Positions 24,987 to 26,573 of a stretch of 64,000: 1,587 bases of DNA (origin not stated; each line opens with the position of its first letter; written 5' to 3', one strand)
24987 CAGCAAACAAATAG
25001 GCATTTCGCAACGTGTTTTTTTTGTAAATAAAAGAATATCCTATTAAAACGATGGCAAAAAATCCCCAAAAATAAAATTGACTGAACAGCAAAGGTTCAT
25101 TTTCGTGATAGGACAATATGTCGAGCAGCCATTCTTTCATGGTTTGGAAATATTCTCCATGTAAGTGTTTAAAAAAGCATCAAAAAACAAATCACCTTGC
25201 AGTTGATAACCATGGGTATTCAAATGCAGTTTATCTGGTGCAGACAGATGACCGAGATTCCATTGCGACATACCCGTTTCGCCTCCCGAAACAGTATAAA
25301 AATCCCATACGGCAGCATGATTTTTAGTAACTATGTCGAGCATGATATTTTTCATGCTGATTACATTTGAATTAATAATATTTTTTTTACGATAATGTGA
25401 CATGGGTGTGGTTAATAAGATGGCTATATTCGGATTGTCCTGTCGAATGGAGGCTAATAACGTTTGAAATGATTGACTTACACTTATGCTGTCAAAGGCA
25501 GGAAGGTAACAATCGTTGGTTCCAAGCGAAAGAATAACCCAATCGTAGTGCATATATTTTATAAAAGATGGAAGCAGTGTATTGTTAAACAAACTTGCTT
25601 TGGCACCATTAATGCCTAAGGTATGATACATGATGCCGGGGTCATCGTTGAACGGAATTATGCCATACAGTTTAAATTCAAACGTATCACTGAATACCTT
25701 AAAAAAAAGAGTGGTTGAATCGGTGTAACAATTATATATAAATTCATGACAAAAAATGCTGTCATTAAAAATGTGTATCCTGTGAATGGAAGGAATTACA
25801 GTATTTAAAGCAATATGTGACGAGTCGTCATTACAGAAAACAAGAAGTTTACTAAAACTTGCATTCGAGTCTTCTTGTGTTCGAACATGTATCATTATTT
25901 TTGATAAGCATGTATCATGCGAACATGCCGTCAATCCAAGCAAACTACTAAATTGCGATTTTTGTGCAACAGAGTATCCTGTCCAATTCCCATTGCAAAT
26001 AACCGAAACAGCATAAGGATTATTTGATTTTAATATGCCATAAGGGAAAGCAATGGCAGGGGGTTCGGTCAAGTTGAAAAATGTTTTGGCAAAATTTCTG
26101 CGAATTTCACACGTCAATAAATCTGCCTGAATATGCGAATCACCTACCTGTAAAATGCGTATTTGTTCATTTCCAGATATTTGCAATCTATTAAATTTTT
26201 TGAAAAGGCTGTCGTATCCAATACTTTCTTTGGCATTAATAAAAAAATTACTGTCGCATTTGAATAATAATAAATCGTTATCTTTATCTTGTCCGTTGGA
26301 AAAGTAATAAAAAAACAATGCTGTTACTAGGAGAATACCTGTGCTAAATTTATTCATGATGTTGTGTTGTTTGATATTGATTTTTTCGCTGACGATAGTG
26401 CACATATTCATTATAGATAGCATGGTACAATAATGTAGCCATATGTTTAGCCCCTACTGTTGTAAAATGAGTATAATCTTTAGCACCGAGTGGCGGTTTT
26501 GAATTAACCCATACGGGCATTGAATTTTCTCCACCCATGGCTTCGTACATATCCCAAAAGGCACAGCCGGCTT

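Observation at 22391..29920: Five-gene operon DUF5683-like / MltD-like / SGNH / SGNH / MBOAT: candidate glycan O-acetylation system, convergent with a membrane GT2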

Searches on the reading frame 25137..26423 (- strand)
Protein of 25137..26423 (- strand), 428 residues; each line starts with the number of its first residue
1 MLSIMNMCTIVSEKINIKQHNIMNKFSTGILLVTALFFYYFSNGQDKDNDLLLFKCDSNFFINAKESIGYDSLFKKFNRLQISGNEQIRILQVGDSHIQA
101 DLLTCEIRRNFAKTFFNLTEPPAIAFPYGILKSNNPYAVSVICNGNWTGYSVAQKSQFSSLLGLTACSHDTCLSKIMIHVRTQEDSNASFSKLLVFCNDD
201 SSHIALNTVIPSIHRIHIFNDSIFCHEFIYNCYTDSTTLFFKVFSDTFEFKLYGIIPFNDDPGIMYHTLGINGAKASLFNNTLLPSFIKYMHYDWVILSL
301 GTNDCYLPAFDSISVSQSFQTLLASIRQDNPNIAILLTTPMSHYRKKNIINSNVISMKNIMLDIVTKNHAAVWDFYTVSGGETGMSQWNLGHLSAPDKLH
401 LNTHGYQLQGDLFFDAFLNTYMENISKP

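Call 3: search_protein_families(library=pfam, proteins=[window:25137-26423:-], max_evalue=0.01)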
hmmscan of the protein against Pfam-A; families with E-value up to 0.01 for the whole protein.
window:25137-26423:- (428 aa): 2 families
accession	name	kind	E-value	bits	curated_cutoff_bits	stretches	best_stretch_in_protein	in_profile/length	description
PF13472.12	Lipase_GDSL_2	-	3.4e-12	47.7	32.9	1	265-408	34-178/178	GDSL-like Lipase/Acylhydrolase family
PF00657.28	Lipase_GDSL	-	1.9e-07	31.9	23.6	1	269-412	47-207/208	GDSL-like Lipase/Acylhydrolase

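Call 4: search_protein_families(library=ncbifam, proteins=[window:25137-26423:-], max_evalue=0.01)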
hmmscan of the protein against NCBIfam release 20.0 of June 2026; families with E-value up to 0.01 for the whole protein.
window:25137-26423:- (428 aa): 1 family
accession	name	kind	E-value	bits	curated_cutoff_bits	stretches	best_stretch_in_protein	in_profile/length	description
NF042968.1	AcxylEst_AxeA1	equivalog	1.5e-05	23.6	700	1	293-379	344-433/459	acetylxylan esterase AxeA1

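Call 6: search_solved_structures(query=window:25137-26423:-, max_evalue=10, show_alignments=2)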
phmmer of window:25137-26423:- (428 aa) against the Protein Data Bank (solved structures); distinct sequences matched with E-value up to 10: 5.
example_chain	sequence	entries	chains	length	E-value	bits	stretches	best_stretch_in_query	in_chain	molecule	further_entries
4k3u_A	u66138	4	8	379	7.2e-12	48.2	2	259-416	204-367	GDSL-like Lipase/Acylhydrolase family protein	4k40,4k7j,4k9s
8gkd_A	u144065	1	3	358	1.9e-11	46.8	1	251-414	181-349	SGNH hydrolase-type esterase domain-containing protein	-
8gld_A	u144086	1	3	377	2.3e-11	46.5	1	251-414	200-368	SGNH hydrolase-type esterase domain-containing protein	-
4c1b_A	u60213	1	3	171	0.0069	18.6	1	282-362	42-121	ORF1-ENCODED PROTEIN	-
1jrl_A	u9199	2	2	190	0.98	11.5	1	282-347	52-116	Acyl-CoA Thioesterase I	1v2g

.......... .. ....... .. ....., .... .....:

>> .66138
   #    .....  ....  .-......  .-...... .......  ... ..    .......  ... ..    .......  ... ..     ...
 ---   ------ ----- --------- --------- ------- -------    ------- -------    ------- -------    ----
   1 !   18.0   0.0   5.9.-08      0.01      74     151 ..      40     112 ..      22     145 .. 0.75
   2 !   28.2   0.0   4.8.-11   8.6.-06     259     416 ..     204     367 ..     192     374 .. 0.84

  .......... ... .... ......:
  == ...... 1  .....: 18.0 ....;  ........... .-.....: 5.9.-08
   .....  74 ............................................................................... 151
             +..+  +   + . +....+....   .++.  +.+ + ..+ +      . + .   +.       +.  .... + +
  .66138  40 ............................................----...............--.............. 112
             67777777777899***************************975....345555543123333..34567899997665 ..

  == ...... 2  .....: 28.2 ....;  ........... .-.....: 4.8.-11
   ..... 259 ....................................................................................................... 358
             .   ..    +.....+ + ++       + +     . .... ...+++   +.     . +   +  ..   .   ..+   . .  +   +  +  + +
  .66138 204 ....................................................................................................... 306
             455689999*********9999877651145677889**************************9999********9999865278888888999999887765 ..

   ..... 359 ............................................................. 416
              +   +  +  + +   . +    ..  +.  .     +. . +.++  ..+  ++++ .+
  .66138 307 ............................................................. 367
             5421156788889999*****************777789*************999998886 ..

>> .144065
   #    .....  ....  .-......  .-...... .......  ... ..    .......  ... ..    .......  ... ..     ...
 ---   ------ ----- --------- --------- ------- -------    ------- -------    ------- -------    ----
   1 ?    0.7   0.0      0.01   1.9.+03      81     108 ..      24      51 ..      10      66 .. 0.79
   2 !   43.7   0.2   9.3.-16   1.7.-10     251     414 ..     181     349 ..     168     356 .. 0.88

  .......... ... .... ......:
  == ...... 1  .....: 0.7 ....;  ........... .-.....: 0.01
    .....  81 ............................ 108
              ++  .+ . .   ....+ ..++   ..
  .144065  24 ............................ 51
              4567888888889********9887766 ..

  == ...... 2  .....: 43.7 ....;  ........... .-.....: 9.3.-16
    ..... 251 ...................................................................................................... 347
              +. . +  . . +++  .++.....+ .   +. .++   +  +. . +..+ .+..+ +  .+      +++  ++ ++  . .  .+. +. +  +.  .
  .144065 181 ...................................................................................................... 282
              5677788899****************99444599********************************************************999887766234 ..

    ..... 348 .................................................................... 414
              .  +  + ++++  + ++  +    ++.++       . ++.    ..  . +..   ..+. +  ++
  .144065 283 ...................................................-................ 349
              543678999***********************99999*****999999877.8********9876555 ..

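Call 29: find_homologous_proteins(query=window:25137-26357:-, max_evalue=0.00001)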
Query window:25137-26357:- (406 aa): 62 proteins with E <= 0.00001 among 2694 candidates.
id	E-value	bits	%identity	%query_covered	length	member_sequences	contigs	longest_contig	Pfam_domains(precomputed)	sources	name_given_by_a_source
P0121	3.9e-275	930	100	100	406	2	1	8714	PF13472.13,PF00657.29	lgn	-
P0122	2.3e-152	526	59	96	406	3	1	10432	PF13472.13,PF00657.29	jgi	jgi:lysophospholipase L1-like esterase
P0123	6.5e-129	449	54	93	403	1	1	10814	PF13472.13,PF00657.29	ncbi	ncbi:MAG: GDSL-type esterase/lipase family protein [Bacteroidales bacterium]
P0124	2.5e-125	437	52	93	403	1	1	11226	PF13472.13,PF00657.29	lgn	-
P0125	1.1e-124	435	50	97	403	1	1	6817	PF13472.13,PF00657.29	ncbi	ncbi:MAG: GDSL-type esterase/lipase family protein [Bacteroidales bacterium]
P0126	6.2e-124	432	52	96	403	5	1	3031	PF13472.13,PF00657.29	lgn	-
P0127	6.3e-123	429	53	90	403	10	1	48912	PF13472.13,PF00657.29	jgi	jgi:lysophospholipase L1-like esterase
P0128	3.3e-122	426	53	87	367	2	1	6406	PF13472.13,PF00657.29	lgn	-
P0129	3.6e-121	423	49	96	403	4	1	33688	PF13472.13,PF00657.29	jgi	-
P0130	2.7e-119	417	51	91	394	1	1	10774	PF13472.13,PF00657.29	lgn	-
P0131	5.4e-107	376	48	91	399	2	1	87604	PF13472.13,PF00657.29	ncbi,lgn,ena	-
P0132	2.9e-106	374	46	96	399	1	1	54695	PF13472.13,PF00657.29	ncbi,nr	ncbi:MAG: GDSL-type esterase/lipase family protein [Bacteroidales bacterium]|nr:GDSL-type esterase/l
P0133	8.4e-106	372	45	99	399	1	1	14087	PF13472.13,PF00657.29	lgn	-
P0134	3.7e-105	370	47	99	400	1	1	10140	PF13472.13,PF00657.29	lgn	-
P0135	3.8e-102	360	45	93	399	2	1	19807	PF13472.13,PF00657.29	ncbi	-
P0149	6.8e-45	172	30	95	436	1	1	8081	PF04311.21,PF13472.13,PF00657.29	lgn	-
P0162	4.5e-31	126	32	43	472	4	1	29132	PF01476.27,PF13472.13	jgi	jgi:LysM repeat protein/lysophospholipase L1-like esterase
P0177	2.2e-24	104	25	86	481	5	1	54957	PF01476.27,PF13472.13,PF00657.29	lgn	-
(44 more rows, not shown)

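Call 39: predict_structure(alignment_id=A2)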
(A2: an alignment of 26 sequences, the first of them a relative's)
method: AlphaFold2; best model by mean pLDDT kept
length: 406 residues; sequences in the alignment: 26
mean_pLDDT: 87.8   pTM: 0.87
mean pLDDT of the five models: 87.8, 87.7, 84.8, 81.1, 80.5
residues with pLDDT >= 90: 241; 70-90: 129; 50-70: 29; < 50: 7
segments of 3 or more residues with pLDDT < 50: 22-27
pLDDT, mean of each block of 10 residues (from residue 1): 80 80 48 83 86 91 92 89 90 70 84 85 88 72 90 89 75 92 91 92 94 93 91 90 90 90 95 96 89 96 95 96 89 96 92 94 91 92 95 94 69
secondary structure, 60 per line:
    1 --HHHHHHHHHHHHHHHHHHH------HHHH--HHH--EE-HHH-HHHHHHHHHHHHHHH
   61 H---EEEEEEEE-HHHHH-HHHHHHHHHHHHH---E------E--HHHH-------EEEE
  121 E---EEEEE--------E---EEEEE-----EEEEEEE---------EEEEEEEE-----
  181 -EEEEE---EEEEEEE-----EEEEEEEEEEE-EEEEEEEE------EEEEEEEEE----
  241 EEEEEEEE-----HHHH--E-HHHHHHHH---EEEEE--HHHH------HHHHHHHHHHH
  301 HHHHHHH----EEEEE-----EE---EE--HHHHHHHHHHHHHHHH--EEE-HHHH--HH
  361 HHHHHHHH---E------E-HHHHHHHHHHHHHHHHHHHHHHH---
elements in order: H3-21 H28-31 H46-61 E65-72 H74-78 H80-92 H106-109 E117-121 E125-129 E142-146 E152-158 E168-175 E182-186 E190-196 E202-212 E214-221 E228-236 E241-248 H254-257 H262-269 E273-277 H280-283 H290-307 E312-316 H331-346 E349-351 H353-356 H359-368 H381-403

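Call 42: fold_search(model_id=the predicted structure, library=pdb)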
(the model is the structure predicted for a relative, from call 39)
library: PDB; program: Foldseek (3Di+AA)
matches with E <= 10: 1107; with E <= 0.001: 59
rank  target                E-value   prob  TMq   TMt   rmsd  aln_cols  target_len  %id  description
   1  4k3u_B                1.8e-23  1.00  0.73  0.84   3.1       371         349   18  Peptidoglycan O-acetylesterase in action, 30 min (released 2014-09-03)
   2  4k3u_A                1.8e-23  1.00  0.72  0.83   3.4       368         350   18  Peptidoglycan O-acetylesterase in action, 30 min (released 2014-09-03)
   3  8gkd_A                9.9e-23  1.00  0.67  0.77   6.2       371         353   17  Crystal structure of the peptidoglycan O-acetylesterase Ape1 (amino acids 41-392) from Campylobacter jejuni (released 2024-03-20)
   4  8gkd_C                1.6e-22  1.00  0.68  0.77   3.8       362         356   18  Crystal structure of the peptidoglycan O-acetylesterase Ape1 (amino acids 41-392) from Campylobacter jejuni (released 2024-03-20)
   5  8gld_A                1.8e-22  1.00  0.66  0.73   6.4       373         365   17  Crystal structure of the peptidoglycan O-acetylesterase Ape1 (amino acids 22-392) from Campylobacter jejuni (released 2024-03-27)
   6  3skv_A                9.7e-08  1.00  0.31  0.35  12.5       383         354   11  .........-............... SsfX3 from a Tetracycline Biosynthetic Pathway (released 2011-10-05)
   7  3skv_B                3.2e-07  1.00  0.31  0.37  12.2       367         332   12  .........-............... SsfX3 from a Tetracycline Biosynthetic Pathway (released 2011-10-05)
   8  2waa                  3.7e-07  1.00  0.29  0.35  14.4       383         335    9  Structure of a family two carbohydrate esterase from Cellvibrio japonicus (released 2009-03-24)
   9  4xvh                  9.6e-07  1.00  0.29  0.35  11.8       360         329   10  Crystal structure of a Corynascus thermopiles (Myceliophthora fergusii) carbohydrate esterase family 2 (CE2) enzyme plus (released 2015-02-11)
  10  2wab_A                1.6e-06  1.00  0.28  0.34  12.6       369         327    9  Structure of an active site mutant of a family two carbohydrate esterase from Clostridium thermocellum in complex with (released 2009-03-24)
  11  2wao_A                1.9e-06  1.00  0.26  0.31  13.1       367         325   10  Structure of a family two carbohydrate esterase from Clostridium thermocellum in complex with cellohexaose (released 2009-10-06)
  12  3u37_A                1.5e-05  0.99  0.24  0.26  16.1       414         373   11  An Acetyl Xylan Esterase (Est2A) from the Rumen Bacterium Butyrivibrio proteoclasticus. (released 2013-02-13)
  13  4q7q_B                1.7e-05  1.00  0.27  0.41   8.5       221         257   19  The crystal structure of a possible lipase from Chitinophaga pinensis DSM 2588 (released 2014-05-14)
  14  3mil_B                2.0e-05  1.00  0.32  0.52   3.5       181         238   14  Crystal structure of isoamyl acetate-hydrolyzing esterase from Saccharomyces cerevisiae (released 2010-11-24)
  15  4q9a_B                2.2e-05  1.00  0.32  0.57   3.3       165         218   16  Crystal structure of a putative GDSL-like lipase (PARMER_00689) from Parabacteroides merdae ATCC 43184 at 2.86 A resol (released 2014-06-25)
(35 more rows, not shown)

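Call 50: find_encoding_contigs(protein=P0177, flank=8000, max_places=2)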
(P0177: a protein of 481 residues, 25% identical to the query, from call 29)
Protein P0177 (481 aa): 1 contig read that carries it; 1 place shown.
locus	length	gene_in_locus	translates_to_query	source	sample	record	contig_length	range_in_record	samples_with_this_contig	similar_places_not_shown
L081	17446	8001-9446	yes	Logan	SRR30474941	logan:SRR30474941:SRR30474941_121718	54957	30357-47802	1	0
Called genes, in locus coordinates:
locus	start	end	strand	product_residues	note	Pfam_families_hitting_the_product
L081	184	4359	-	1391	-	PF26766:Choice_anch_L, PF26689:FIDD, PF13585:CHU_C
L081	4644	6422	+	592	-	PF03485:Arg_tRNA_synt_N (weak), PF00750:tRNA-synt_1d, PF05746:DALR_1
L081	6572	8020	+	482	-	PF13472:Lipase_GDSL_2 (faint)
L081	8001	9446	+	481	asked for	PF01476:LysM, PF00657:Lipase_GDSL (weak), PF13472:Lipase_GDSL_2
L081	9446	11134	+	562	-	PF03062:MBOAT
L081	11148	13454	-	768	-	PF07715:Plug (weak)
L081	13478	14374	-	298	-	PF04773:FecR, PF16344:FecR_C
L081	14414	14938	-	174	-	PF04542:Sigma70_r2, PF08281:Sigma70_r4_2, PF04545:Sigma70_r4 (weak)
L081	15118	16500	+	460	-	PF13385:Laminin_G_3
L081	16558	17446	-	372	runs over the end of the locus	PF00144:Beta-lactamase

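Call 51: find_encoding_contigs(protein=P0162, flank=8000, max_places=2)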
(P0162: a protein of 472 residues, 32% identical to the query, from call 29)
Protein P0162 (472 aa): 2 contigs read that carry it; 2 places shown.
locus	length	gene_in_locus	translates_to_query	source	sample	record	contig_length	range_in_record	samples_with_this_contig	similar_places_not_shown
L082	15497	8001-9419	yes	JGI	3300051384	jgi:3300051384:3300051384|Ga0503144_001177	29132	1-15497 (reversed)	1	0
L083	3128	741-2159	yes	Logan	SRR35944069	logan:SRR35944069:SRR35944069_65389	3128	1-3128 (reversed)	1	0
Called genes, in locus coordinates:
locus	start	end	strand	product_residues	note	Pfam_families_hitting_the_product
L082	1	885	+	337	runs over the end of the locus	PF00195:Chal_sti_synt_N (weak), PF00108:Thiolase_N (weak), PF08545:ACP_syn_III, PF08541:ACP_syn_III_C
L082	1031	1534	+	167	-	PF03734:YkuD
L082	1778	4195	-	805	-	PF13620:CarboxypepD_reg, PF13715:CarbopepD_reg_2, PF07715:Plug (weak), PF14905:OMP_b-brl_3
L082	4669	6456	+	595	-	PF03485:Arg_tRNA_synt_N, PF00750:tRNA-synt_1d, PF05746:DALR_1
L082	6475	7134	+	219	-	-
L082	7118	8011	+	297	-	PF13472:Lipase_GDSL_2 (weak)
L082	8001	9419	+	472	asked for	PF01476:LysM, PF13472:Lipase_GDSL_2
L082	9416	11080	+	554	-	PF03062:MBOAT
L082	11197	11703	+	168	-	PF09112:N-glycanase_N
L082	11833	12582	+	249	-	PF09113:N-glycanase_C, PF18962:Por_Secre_tail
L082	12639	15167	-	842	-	PF07715:Plug (weak)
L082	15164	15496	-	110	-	?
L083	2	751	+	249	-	?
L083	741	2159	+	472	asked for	PF01476:LysM, PF13472:Lipase_GDSL_2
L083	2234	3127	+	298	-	?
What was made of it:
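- LysM-bearing SGNH2 relatives bind peptidoglycan, which fits either role (calls 29, 50, 51).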

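Call 55: search_solved_structures(query=A2, max_evalue=10)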
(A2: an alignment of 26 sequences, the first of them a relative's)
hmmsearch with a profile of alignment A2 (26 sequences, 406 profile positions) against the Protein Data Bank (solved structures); distinct sequences matched with E-value up to 10: 54.
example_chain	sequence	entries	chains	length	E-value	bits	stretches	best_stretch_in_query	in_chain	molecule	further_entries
4k3u_A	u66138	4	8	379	3.7e-45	157.7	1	33-395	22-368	GDSL-like Lipase/Acylhydrolase family protein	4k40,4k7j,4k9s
8gkd_A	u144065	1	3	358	9e-35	123.5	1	53-392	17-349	SGNH hydrolase-type esterase domain-containing protein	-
8gld_A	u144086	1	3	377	2.9e-34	121.8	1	40-392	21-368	SGNH hydrolase-type esterase domain-containing protein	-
7ddy_D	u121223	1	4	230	5e-11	45.3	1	246-397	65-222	G-D-S-L family lipolytic protein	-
1yzf_A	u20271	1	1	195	3.5e-10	42.5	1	260-392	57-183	lipase/acylhydrolase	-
4iyj_A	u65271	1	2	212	3e-08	36.1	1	243-395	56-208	GDSL-like protein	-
4ppy_A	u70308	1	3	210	5.3e-08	35.3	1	246-398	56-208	Putative acylhydrolase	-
4c1b_A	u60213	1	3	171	1.3e-07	34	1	267-349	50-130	ORF1-ENCODED PROTEIN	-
9hi6_A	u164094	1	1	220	4.3e-07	32.3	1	245-396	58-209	FI6-focused design_04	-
9hi4_C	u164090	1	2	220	1.6e-06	30.5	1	243-395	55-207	FI6-focused design_03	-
9hi5_A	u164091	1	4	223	2.5e-06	29.8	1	243-395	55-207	GDSL-like protein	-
4hf7_A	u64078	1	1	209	6.7e-05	25.1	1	246-396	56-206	Putative acylhydrolase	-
2wao_A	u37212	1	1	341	0.00017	23.7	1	269-315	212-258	ENDOGLUCANASE E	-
2wab_A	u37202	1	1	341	0.00017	23.7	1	269-315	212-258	ENDOGLUCANASE E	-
5b5s_A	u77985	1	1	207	0.00019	23.6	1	262-316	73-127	Acetic acid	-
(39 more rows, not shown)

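Call 62: search_protein_families(library=pfam, proteins=[window:25137-26357:-, P0149], max_evalue=10)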
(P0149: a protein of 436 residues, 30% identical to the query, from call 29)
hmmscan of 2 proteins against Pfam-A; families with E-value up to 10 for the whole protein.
window:25137-26357:- (406 aa): 2 families
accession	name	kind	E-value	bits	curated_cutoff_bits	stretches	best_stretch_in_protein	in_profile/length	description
PF13472.12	Lipase_GDSL_2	-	3e-12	47.8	32.9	1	243-386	34-178/178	GDSL-like Lipase/Acylhydrolase family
PF00657.28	Lipase_GDSL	-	1.7e-07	32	23.6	1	247-390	47-207/208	GDSL-like Lipase/Acylhydrolase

P0149 (436 aa): 3 families
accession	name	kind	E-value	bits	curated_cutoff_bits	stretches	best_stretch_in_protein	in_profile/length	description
PF13472.12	Lipase_GDSL_2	-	4e-18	67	32.9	1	239-388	29-177/178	GDSL-like Lipase/Acylhydrolase family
PF00657.28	Lipase_GDSL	-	4.2e-13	50.4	23.6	1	237-391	30-205/208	GDSL-like Lipase/Acylhydrolase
PF04311.20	DUF459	-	4.2e-05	23.4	27.2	1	269-389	55-189/197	Protein of unknown function (DUF459)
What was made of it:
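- On PatB (DUF459/PF04311) peptidoglycan O-acetyltransferase: No PF04311 hit for SGNH1 or SGNH2, even at E up to 10 (calls 3, 62).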
